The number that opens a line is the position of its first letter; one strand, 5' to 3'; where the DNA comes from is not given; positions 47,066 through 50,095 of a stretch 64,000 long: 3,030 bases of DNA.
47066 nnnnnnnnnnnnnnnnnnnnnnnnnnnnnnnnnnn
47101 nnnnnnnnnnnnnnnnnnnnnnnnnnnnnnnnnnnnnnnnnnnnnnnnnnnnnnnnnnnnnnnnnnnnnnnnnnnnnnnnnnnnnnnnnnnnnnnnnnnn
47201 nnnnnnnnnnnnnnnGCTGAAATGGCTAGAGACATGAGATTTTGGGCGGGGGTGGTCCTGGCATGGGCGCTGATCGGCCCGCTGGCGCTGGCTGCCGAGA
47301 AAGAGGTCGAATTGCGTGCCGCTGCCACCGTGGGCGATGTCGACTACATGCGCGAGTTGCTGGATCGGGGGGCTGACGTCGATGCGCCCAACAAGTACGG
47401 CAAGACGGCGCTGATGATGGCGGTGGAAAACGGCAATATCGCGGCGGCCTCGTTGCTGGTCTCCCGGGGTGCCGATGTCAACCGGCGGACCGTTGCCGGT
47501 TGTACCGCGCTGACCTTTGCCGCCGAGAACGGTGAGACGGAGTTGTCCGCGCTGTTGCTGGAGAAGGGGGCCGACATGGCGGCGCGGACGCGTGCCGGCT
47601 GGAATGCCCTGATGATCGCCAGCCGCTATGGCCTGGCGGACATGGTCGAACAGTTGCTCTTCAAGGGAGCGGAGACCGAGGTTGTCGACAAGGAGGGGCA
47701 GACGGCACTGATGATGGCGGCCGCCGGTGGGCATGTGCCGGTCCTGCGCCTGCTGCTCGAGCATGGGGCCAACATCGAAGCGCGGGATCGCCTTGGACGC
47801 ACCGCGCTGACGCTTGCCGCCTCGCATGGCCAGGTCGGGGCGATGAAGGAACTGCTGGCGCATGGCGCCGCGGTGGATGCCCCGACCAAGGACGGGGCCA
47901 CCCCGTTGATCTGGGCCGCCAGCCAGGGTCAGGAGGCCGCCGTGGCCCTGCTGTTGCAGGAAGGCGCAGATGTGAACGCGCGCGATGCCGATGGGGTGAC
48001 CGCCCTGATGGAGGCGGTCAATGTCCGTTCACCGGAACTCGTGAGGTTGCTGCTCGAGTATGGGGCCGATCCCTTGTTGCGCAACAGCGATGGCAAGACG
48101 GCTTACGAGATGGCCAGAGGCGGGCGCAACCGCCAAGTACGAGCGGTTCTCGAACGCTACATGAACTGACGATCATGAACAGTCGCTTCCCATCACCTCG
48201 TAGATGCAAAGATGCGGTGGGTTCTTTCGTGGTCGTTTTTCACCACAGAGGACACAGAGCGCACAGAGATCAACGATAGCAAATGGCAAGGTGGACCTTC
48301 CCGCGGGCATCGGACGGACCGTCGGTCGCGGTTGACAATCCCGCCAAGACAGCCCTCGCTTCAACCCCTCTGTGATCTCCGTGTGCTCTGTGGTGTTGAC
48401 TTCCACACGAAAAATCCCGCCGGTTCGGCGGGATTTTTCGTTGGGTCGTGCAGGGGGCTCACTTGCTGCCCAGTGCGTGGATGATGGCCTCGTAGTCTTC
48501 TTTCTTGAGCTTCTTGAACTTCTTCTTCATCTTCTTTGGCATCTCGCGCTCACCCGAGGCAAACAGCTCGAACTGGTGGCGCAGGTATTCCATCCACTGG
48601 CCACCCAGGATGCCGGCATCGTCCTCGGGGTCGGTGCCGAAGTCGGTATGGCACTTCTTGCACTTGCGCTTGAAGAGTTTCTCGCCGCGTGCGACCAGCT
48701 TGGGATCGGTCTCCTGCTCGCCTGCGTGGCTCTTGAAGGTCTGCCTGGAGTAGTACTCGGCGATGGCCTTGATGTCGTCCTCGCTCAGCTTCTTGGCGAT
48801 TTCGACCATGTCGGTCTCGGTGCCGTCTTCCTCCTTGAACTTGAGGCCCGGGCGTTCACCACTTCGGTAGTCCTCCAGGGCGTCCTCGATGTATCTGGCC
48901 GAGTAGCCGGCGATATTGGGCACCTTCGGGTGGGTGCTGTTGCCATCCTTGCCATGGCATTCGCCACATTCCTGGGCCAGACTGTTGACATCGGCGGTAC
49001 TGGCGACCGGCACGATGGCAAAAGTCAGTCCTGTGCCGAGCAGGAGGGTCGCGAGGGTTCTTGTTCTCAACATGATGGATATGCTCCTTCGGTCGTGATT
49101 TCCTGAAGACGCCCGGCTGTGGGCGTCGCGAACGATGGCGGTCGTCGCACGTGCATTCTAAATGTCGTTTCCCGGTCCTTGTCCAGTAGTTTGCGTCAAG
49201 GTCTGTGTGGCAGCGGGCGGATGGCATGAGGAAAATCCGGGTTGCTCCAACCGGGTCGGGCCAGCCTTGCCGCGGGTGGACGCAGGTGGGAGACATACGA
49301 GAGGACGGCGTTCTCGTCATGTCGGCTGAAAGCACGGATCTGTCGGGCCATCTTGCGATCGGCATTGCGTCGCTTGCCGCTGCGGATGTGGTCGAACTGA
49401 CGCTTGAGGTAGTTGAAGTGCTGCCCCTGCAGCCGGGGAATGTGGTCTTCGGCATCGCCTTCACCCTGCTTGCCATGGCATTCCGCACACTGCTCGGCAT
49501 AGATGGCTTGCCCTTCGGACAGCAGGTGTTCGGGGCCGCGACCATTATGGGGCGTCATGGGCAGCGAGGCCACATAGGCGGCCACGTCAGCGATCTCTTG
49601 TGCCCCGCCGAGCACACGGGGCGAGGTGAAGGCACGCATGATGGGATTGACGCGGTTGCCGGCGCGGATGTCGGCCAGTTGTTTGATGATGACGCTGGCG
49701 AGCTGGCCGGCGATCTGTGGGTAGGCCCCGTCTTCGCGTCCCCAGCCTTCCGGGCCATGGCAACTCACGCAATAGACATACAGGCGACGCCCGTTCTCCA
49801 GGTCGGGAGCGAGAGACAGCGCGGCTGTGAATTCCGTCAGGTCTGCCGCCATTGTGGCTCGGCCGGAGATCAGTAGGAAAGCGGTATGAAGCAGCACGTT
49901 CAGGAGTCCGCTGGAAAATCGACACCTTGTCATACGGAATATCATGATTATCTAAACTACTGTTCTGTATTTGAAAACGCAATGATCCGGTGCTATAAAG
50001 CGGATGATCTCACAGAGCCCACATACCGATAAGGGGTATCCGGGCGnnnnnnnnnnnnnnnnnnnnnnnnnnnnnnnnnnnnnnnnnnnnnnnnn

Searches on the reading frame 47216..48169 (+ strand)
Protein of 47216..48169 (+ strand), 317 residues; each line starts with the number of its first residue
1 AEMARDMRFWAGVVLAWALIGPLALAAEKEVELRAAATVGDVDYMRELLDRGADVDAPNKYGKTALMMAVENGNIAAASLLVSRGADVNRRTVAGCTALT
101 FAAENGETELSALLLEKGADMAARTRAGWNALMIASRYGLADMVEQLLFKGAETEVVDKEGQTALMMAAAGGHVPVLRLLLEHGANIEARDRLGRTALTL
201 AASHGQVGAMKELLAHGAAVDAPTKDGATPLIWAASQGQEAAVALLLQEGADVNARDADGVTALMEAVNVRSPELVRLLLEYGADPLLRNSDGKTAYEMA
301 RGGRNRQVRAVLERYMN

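Call 3: search_protein_families(library=pfam, proteins=[window:47216-48169:+], max_evalue=0.01)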
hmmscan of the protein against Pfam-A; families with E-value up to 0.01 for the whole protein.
window:47216-48169:+ (317 aa): 7 families
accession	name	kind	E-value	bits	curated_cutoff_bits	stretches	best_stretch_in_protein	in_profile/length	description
PF12796.13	Ank_2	-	2.4e-61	204.7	27.3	5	132-222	1-88/90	Ankyrin repeats (3 copies)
PF00023.36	Ank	-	2.3e-59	194.4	21.1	7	161-192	2-33/33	Ankyrin repeat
PF13637.12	Ank_4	-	3e-46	154.8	22.7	7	165-209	1-45/50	Ankyrin repeats (many copies)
PF13606.12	Ank_3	-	1.6e-43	141.5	22.3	5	160-188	1-29/30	Ankyrin repeat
PF13857.12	Ank_5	-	1.8e-42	143.4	27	6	246-300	1-56/56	Ankyrin repeats (many copies)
PF24521.3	Ank_KRIT1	-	4.7e-11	43.1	80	2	196-306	20-131/149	KRIT1 ankyrin-repeats domain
PF23745.1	ANK_LRRK2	-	1.6e-07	31.6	27.5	0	64-149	33-114/130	LRRK2 ANK repeat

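Call 4: search_protein_families(library=ncbifam, proteins=[window:47216-48169:+], max_evalue=0.01)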
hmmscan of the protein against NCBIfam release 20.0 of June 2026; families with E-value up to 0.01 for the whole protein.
window:47216-48169:+ (317 aa): 13 families
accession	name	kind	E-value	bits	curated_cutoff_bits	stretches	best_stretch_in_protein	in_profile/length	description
NF041931.2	MzaA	equivalog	4e-40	138.3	800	4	231-315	6-90/726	MZA anti-phage system associated sigma-70 family RNA polymerase sigma factor MzaA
NF043023.1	T4SS_AnkH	equivalog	8.4e-36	123.7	600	3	41-133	11-103/467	Dot/Icm T4SS effector AnkH/LegA3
NF043029.1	T4SS_AnkY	equivalog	2.6e-32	112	600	4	228-300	459-531/543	Dot/Icm T4SS effector AnkY/LegA9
NF043022.1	T4SS_AnkG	equivalog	1.3e-28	100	500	3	224-305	362-448/455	Dot/Icm T4SS effector AnkG/AnkZ/LegA7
NF043028.1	T4SS_AnkX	equivalog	1.2e-23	83.2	1400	3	29-124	549-647/938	Dot/Icm T4SS effector AnkN/AnkX/LegA8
NF043021.1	T4SS_AnkF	equivalog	1.2e-16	60.2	1000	2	198-305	589-678/917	Dot/Icm T4SS effector AnkF/LegA14/Ceg31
TIGR00870.1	trp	subfamily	2.1e-15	55.8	498.75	2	99-257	59-208/747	transient-receptor-potential calcium channel protein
NF043024.1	T4SS_AnkI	equivalog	4.9e-12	45.3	550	1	130-213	243-336/439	Dot/Icm T4SS effector AnkI/LegAS4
NF043027.1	T4SS_AnkQ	equivalog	2.3e-09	36.4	700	1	229-296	329-400/496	Dot/Icm T4SS effector AnkQ/LegA10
NF043019.1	T4SS_AnkC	equivalog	8.3e-08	31.5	450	1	152-248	118-222/459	Dot/Icm T4SS effector AnkC/LegA12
NF038106.1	gamma_NF038106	equivalog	1.6e-06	28.3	50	0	177-214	52-89/93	PA4642 family protein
TIGR02382.1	wecD_rffC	equivalog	8.8e-05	22.2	195.1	0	155-189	150-184/191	dTDP-4-amino-4,6-dideoxy-D-galactose acyltransferase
NF043020.1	T4SS_AnkD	equivalog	0.00016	20.8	500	0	56-91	75-110/426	Dot/Icm T4SS effector AnkD/LegA15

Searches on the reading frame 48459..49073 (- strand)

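Call 3: search_protein_families(library=pfam, proteins=[window:48459-49073:-], max_evalue=0.01)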
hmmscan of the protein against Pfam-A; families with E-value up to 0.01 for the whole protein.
window:48459-49073:- (204 aa): 4 families
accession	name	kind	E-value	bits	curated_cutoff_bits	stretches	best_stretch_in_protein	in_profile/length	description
PF00034.26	Cytochrom_C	-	4.6e-15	57.1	21.3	2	33-107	8-85/90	Cytochrome c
PF13442.11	Cytochrome_CBB3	-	1.6e-10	41.6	27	2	127-198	3-65/68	Cytochrome C oxidase, cbb3-type, subunit III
PF14495.11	Cytochrom_C550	-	0.00014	22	27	1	122-152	21-51/136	Cytochrome c-550 domain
PF14522.11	Cytochrome_C7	-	0.0015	18.7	24.8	0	135-144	13-22/67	Cytochrome c7 and related cytochrome c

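Call 4: search_protein_families(library=ncbifam, proteins=[window:48459-49073:-], max_evalue=0.01)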
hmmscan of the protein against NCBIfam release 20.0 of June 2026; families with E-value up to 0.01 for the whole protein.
window:48459-49073:- (204 aa): 9 families
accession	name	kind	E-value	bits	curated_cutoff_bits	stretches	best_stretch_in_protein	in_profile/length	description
NF049874.1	PdsA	exception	3.4e-34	118.4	330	1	16-198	9-191/198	periplasmic diheme shuttle PdsA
TIGR00782.1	ccoP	equivalog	3.2e-11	43.1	179.95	1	29-147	111-223/285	cytochrome-c oxidase, cbb3-type subunit III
NF050122.1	bc1_QcrC_actin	exception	6.3e-07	28.9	200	1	33-199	49-209/253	cytochrome bc1 complex diheme cytochrome c subunit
NF011054.0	PRK14486.1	equivalog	3.7e-05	23.4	447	0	33-111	223-290/294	putative bifunctional cbb3-type cytochrome c oxidase subunit II/cytochrome c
NF045774.1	cytochro_C551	exception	0.00014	21.8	118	0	32-83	46-98/110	cytochrome c551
NF045930.1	Cytc6PetJCyano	equivalog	0.0002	21.3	135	0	17-112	16-106/110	cytochrome c6 PetJ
NF045773.1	cytochro_C550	exception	0.00039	20.4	125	0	31-70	55-96/118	cytochrome c550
TIGR03045.1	PS_II_C550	equivalog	0.00053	19.7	177.75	0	125-154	49-78/159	photosystem II cytochrome c-550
NF040606.1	CytoC_perox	subfamily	0.001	18.4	150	1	121-148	292-319/524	di-heme-cytochrome C peroxidase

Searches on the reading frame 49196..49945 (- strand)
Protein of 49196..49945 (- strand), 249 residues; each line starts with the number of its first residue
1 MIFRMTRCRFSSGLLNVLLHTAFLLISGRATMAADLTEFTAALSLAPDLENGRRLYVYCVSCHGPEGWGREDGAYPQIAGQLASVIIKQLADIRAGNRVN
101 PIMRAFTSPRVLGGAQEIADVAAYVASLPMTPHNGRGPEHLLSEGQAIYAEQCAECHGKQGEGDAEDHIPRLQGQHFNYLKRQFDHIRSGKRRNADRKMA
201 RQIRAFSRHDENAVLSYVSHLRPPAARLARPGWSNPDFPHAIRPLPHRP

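Call 3: search_protein_families(library=pfam, proteins=[window:49196-49945:-], max_evalue=0.01)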
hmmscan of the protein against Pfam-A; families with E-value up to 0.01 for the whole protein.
window:49196-49945:- (249 aa): 2 families
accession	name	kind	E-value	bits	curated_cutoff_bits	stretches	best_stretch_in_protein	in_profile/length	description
PF00034.26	Cytochrom_C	-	3.1e-16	60.9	21.3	2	143-219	2-87/90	Cytochrome c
PF13442.11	Cytochrome_CBB3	-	2.1e-15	57.2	27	2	143-218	4-68/68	Cytochrome C oxidase, cbb3-type, subunit III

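Call 4: search_protein_families(library=ncbifam, proteins=[window:49196-49945:-], max_evalue=0.01)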
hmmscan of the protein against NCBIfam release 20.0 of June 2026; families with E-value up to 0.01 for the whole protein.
window:49196-49945:- (249 aa): 11 families
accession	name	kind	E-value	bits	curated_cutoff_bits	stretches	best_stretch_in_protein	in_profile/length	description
NF050122.1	bc1_QcrC_actin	exception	5.4e-13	48.8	200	2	17-132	9-121/253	cytochrome bc1 complex diheme cytochrome c subunit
NF049874.1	PdsA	exception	5.9e-13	49.1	330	1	58-217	27-193/198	periplasmic diheme shuttle PdsA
TIGR00782.1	ccoP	equivalog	1.2e-11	44.4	179.95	1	56-221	115-281/285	cytochrome-c oxidase, cbb3-type subunit III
NF011054.0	PRK14486.1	equivalog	3.8e-06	26.6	447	1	141-219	214-288/294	putative bifunctional cbb3-type cytochrome c oxidase subunit II/cytochrome c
NF045773.1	cytochro_C550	exception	1.5e-05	25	125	1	142-178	49-82/118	cytochrome c550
TIGR03872.1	cytochrome_MoxG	equivalog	0.0001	22.4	147.8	1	139-185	41-84/133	cytochrome c(L), periplasmic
NF045774.1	cytochro_C551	exception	0.00011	22.1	118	0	142-166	39-63/110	cytochrome c551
NF040606.1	CytoC_perox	subfamily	0.00016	21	150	1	139-203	295-345/524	di-heme-cytochrome C peroxidase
NF045930.1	Cytc6PetJCyano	equivalog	0.00018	21.4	135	0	143-158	29-44/110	cytochrome c6 PetJ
TIGR03874.1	4cys_cytochr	equivalog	0.00048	19.9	161.75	0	145-218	36-105/143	c-type cytochrome, methanol metabolism-related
TIGR02603.1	CxxCH_TIGR02603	domain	0.0025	17.8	68.15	0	143-163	4-24/134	putative heme-binding domain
